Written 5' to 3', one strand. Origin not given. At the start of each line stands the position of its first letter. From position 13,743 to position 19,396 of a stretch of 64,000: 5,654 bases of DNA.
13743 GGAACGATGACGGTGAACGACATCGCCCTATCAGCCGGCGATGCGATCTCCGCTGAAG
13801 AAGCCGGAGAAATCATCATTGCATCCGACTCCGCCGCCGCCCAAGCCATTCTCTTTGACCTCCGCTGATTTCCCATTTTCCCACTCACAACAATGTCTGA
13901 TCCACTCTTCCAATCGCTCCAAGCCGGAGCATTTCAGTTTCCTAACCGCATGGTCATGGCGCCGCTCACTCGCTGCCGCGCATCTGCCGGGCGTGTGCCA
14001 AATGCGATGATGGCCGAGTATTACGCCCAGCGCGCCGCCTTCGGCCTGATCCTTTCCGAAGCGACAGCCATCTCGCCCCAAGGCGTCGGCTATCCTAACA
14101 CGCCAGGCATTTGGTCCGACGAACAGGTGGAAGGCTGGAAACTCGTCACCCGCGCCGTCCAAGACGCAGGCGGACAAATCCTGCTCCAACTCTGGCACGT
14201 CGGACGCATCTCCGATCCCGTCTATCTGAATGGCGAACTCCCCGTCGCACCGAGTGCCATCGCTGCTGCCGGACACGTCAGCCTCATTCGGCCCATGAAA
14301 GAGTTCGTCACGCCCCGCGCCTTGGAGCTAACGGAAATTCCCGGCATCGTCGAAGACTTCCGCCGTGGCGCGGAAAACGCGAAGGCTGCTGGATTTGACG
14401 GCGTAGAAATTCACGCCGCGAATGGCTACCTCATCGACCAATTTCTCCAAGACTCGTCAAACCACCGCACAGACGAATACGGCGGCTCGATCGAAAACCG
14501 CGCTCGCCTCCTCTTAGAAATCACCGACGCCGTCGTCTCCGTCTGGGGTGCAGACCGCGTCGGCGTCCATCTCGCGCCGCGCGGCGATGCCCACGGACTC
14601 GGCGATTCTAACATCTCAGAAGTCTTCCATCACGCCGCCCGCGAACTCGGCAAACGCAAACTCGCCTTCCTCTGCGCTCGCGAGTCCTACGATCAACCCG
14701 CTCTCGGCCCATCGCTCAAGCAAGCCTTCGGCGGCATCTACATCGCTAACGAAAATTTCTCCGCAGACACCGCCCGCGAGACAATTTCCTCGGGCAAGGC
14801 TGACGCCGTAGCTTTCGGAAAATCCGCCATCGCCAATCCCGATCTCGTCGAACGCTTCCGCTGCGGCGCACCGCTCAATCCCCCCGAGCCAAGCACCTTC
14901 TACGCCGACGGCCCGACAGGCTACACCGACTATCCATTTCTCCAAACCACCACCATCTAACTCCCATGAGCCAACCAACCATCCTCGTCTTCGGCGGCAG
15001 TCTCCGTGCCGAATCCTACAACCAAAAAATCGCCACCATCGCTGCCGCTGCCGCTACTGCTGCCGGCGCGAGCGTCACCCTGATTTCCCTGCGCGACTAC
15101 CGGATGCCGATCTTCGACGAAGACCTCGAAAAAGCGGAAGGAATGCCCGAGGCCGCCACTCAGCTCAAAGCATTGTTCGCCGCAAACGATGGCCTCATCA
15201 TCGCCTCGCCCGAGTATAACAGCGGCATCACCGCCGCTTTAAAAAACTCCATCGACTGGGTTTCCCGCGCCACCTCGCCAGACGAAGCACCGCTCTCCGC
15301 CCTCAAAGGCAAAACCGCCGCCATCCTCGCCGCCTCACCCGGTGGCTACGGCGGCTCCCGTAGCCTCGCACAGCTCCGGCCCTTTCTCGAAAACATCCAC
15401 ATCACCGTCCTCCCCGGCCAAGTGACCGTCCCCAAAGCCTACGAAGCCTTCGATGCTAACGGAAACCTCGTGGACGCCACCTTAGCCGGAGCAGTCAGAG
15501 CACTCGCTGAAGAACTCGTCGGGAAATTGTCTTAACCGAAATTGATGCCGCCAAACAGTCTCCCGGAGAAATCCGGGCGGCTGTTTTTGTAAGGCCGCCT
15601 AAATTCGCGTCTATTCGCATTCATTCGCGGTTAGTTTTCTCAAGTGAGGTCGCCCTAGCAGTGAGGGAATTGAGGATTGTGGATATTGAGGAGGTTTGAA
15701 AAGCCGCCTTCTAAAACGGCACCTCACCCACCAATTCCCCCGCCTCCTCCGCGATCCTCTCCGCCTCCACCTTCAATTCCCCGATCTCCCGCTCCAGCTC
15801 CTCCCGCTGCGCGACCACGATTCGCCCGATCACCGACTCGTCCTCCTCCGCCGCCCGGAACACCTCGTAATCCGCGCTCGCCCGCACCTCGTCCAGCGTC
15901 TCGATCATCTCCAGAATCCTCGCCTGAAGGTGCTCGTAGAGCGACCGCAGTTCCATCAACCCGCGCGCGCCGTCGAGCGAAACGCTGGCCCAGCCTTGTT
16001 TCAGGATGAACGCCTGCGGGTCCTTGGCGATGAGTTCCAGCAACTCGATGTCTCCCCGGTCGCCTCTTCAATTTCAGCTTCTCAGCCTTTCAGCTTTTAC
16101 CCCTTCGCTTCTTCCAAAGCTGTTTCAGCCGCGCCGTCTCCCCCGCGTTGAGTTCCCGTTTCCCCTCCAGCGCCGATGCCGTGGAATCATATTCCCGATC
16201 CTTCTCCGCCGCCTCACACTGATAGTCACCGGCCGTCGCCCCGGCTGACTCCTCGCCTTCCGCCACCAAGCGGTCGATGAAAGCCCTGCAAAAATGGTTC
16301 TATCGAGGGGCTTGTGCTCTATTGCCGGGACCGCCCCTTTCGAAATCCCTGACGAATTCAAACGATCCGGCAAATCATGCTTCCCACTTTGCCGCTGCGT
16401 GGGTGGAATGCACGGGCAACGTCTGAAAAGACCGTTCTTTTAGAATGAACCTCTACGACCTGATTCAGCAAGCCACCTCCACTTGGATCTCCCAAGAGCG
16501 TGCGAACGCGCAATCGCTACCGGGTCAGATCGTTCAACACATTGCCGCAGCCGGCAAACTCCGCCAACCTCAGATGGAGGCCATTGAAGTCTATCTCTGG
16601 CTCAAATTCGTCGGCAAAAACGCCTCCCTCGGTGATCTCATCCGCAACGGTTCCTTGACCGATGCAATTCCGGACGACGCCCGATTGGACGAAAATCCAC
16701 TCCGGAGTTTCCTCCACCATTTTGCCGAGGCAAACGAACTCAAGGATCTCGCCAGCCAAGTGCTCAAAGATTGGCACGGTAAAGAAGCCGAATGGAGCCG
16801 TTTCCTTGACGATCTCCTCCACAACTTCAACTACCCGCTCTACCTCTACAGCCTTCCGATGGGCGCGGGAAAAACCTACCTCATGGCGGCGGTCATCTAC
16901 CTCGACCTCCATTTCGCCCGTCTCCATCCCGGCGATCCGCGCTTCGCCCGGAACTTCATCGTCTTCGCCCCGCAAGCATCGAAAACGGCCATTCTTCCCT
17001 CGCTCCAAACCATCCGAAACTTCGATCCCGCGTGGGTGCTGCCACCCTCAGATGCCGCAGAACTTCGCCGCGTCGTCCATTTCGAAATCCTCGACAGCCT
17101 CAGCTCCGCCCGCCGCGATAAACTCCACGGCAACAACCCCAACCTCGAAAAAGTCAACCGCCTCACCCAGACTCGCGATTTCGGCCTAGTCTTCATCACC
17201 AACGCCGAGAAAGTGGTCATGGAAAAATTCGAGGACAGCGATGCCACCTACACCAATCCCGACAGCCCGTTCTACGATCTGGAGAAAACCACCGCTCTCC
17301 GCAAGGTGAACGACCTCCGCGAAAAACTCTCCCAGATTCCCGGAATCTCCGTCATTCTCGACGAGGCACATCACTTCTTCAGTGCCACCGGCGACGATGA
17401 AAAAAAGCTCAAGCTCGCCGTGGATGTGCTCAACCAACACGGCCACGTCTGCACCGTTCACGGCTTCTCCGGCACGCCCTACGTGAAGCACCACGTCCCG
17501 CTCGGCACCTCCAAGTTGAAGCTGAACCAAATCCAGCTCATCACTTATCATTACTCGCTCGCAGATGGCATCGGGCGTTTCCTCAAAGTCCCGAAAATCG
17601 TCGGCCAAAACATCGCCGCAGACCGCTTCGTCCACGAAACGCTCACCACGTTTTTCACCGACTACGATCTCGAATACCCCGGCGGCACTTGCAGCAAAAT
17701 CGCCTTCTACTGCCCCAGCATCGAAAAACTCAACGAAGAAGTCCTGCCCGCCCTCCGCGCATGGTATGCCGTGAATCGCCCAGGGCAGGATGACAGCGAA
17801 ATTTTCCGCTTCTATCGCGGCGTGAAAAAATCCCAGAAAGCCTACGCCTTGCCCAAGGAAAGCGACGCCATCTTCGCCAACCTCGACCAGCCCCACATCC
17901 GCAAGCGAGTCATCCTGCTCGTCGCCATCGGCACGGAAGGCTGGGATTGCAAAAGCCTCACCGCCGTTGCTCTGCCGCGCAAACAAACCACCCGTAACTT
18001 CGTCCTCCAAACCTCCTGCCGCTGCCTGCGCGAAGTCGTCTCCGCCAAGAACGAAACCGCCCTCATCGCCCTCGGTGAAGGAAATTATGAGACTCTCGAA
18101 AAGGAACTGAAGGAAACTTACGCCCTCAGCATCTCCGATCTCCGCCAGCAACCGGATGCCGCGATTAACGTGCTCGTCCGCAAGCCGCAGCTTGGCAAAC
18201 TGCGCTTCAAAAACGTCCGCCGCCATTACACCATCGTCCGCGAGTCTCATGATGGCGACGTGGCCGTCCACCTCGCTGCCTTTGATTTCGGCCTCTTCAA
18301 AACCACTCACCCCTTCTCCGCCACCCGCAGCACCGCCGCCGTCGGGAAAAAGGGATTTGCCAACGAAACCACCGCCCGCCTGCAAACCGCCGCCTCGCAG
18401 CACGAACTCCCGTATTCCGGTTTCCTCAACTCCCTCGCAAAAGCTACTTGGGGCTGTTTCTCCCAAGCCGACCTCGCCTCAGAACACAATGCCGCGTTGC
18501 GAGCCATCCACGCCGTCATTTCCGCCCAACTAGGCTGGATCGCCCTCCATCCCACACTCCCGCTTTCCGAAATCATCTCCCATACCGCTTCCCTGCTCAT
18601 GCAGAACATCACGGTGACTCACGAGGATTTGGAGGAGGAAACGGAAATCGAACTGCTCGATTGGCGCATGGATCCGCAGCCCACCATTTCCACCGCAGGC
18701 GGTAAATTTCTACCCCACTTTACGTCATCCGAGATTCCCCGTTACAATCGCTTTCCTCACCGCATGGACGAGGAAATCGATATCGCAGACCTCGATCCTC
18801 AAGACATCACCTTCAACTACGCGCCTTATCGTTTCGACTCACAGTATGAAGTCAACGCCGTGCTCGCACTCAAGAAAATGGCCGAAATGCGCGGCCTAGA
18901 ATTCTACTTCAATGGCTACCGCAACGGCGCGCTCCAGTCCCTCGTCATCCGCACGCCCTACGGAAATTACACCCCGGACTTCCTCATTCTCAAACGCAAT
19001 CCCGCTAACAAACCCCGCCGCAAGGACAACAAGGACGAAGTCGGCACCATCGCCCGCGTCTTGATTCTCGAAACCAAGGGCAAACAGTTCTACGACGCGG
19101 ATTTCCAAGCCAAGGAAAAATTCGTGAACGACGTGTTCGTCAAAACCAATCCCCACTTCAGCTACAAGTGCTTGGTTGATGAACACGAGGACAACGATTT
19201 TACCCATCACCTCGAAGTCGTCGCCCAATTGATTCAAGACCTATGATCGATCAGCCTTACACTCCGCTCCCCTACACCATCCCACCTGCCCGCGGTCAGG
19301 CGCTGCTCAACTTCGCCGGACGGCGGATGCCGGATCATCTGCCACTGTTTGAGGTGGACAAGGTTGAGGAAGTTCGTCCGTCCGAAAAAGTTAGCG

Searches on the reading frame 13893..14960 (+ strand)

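Call 21: search_protein_families(library=pfam, proteins=[window:13893-14960:+], max_evalue=0.0001)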
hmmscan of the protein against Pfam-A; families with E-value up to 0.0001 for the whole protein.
window:13893-14960:+ (355 aa): 1 family
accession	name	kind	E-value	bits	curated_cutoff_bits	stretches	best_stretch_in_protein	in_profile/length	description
PF00724.26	Oxidored_FMN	-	5e-73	246.7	27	1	5-328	2-341/342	NADH:flavin oxidoreductase / NADH oxidase family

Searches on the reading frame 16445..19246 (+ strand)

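Call 20: search_protein_families(library=pfam, proteins=[window:16445-19246:+], max_evalue=0.0001)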
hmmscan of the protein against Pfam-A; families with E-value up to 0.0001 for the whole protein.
window:16445-19246:+ (933 aa): 0 families

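Call 22: search_protein_families(library=ncbifam, proteins=[window:16445-19246:+], max_evalue=0.001)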
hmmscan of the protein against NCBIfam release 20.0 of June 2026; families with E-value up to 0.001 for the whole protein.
window:16445-19246:+ (933 aa): 1 family
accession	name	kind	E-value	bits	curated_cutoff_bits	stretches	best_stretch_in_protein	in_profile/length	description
NF046055.1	restr_BPTD_3080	equivalog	1.1e-07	30.2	800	1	137-321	159-312/970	BPTD_3080 family restriction endonuclease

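Call 23: search_protein_families(library=padloc, proteins=[window:16445-19246:+], max_evalue=0.001)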
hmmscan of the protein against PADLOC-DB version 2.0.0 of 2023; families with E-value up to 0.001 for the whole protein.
window:16445-19246:+ (933 aa): 0 families
